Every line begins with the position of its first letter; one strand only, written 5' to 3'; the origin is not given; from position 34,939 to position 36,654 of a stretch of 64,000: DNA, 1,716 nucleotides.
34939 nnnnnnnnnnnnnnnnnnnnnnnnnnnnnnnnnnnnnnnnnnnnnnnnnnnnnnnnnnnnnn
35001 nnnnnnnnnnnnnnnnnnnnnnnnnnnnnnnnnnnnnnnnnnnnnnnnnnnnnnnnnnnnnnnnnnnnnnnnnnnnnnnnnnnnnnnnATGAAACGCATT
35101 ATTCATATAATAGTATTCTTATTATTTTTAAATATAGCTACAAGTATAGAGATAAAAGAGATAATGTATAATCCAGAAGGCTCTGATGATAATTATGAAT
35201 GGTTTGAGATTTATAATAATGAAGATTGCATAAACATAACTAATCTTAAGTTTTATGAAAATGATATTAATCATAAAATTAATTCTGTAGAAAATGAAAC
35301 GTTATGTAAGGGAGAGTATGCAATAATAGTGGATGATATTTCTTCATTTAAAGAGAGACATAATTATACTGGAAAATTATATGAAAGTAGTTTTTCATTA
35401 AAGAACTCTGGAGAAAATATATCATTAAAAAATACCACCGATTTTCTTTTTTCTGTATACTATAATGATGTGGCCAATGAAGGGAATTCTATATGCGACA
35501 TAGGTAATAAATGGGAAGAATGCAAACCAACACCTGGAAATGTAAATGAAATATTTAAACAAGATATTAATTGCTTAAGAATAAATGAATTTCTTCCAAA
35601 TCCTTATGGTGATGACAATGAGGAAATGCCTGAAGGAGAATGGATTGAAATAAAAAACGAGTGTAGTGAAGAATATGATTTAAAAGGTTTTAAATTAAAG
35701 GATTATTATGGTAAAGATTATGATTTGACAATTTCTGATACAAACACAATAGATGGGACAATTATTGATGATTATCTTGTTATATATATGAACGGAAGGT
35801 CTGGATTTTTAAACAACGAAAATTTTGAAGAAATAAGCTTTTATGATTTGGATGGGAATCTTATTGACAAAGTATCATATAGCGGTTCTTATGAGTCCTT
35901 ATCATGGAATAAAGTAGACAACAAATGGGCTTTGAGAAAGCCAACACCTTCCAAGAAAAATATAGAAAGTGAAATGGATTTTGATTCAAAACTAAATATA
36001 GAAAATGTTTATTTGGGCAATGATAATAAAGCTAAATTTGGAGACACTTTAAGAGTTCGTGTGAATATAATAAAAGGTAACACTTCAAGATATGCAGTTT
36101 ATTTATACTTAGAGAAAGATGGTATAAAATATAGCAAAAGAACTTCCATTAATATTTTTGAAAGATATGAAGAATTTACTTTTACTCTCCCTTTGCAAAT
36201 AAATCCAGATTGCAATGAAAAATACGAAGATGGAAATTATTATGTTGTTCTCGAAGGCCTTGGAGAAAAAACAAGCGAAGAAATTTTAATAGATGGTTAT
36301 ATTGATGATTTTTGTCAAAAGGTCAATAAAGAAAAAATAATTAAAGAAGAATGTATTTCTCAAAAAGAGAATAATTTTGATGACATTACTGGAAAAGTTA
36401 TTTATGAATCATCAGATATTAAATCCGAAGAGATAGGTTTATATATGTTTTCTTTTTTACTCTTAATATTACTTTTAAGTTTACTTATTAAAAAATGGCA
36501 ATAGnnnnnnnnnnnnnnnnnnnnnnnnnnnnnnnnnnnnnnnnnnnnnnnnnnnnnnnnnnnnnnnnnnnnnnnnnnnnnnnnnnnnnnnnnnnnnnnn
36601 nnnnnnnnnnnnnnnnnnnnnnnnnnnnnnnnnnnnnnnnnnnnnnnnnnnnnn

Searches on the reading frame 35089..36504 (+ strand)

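Call 84: search_protein_families(library=pfam, proteins=[window:35089-36504:+], max_evalue=0.00001)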
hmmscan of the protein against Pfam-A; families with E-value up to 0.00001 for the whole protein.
window:35089-36504:+ (471 aa): 1 family
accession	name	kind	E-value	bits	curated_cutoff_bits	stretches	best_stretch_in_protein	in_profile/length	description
PF00932.25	LTD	-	2.9e-18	66.6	34.3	2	163-265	8-108/109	Lamin Tail Domain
